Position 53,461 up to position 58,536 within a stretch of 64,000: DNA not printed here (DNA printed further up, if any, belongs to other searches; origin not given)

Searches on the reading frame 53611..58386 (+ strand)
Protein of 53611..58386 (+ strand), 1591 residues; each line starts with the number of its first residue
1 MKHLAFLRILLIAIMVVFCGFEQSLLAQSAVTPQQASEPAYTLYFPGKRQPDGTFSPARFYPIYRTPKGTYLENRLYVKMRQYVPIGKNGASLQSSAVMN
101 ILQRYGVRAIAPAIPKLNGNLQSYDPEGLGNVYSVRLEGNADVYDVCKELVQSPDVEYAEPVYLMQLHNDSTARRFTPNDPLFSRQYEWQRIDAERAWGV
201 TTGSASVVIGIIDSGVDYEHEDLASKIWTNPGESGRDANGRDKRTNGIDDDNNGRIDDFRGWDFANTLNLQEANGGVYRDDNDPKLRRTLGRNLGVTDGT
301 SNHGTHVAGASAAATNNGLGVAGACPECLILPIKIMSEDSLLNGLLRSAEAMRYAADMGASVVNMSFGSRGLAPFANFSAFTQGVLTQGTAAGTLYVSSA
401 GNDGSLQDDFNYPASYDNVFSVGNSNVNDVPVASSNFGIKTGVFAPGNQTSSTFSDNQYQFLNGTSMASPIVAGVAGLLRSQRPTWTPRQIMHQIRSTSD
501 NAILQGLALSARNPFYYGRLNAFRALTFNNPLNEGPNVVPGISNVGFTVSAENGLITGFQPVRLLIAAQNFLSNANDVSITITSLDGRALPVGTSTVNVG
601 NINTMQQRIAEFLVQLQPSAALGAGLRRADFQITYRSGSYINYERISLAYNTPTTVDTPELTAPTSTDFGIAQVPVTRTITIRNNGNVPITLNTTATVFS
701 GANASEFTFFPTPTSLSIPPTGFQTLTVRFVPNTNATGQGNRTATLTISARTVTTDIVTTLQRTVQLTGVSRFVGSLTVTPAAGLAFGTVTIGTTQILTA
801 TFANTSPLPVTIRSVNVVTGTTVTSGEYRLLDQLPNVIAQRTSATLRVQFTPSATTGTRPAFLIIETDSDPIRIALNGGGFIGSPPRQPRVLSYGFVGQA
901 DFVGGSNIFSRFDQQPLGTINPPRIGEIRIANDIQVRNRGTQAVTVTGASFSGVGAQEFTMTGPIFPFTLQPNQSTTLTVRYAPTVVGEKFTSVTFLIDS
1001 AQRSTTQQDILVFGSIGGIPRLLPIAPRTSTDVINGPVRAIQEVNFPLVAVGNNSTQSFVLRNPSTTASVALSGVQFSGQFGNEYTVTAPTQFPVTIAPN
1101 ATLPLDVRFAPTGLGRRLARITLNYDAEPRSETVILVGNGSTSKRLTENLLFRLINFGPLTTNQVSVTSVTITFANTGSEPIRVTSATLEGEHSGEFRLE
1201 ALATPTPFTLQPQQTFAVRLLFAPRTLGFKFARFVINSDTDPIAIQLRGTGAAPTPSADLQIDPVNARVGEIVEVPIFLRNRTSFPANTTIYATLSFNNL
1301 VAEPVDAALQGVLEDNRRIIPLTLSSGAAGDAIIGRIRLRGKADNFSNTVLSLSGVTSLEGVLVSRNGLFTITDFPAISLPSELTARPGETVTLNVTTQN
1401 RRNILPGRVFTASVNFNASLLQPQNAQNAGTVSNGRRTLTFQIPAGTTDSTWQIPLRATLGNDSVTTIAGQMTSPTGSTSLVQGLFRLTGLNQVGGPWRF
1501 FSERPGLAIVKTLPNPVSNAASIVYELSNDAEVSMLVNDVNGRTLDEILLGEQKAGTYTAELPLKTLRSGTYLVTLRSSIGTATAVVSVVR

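Call 87: search_protein_families(library=pfam, proteins=[window:53611-58386:+], max_evalue=0.0001)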
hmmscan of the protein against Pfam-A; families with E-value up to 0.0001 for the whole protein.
window:53611-58386:+ (1591 aa): 11 families
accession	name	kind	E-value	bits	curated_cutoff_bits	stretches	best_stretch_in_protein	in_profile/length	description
PF00082.27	Peptidase_S8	-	1.6e-45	156.1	21.8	1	206-502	3-276/288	Subtilase family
PF22073.2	Cep192_D4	-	3.9e-28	98.3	35.5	1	1042-1140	9-111/112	Cep192 domain 4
PF22544.2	HYDIN_VesB_CFA65-like_Ig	-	2.2e-21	76.4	25.5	1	1042-1135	8-96/100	HYDIN/CFA65/VesB-like, Ig-like domain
PF15780.11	ASH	-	1.6e-13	51.1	27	0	1042-1123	12-88/98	Abnormal spindle-like microcephaly-assoc'd, ASPM-SPD-2-Hydin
PF24507.1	Ig_CFAP65_4th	-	2.5e-12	47.4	27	0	679-737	1-53/76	CFAP65, fourth Ig-like domain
PF07610.17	DUF1573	-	5e-10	39.7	26.1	0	786-877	9-95/98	Protein of unknown function (DUF1573)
PF18962.6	Por_Secre_tail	-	3.2e-06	27.8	27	1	1514-1582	3-68/75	Secretion system C-terminal sorting domain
PF00932.25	LTD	-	9e-06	26.5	34.3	0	1053-1103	20-65/109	Lamin Tail Domain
PF21633.3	MOV-10_Ig-like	-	9.1e-06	26.2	27.4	0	1166-1229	32-97/126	Helicase MOV-10, Ig-like domain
PF22067.2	Cep192_D3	-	1e-05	25.9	27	0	676-748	19-82/99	Cep192 domain 3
PF00927.28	Transglut_C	-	3.1e-05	24.5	26.6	0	931-1009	24-101/106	Transglutaminase family, C-terminal ig like domain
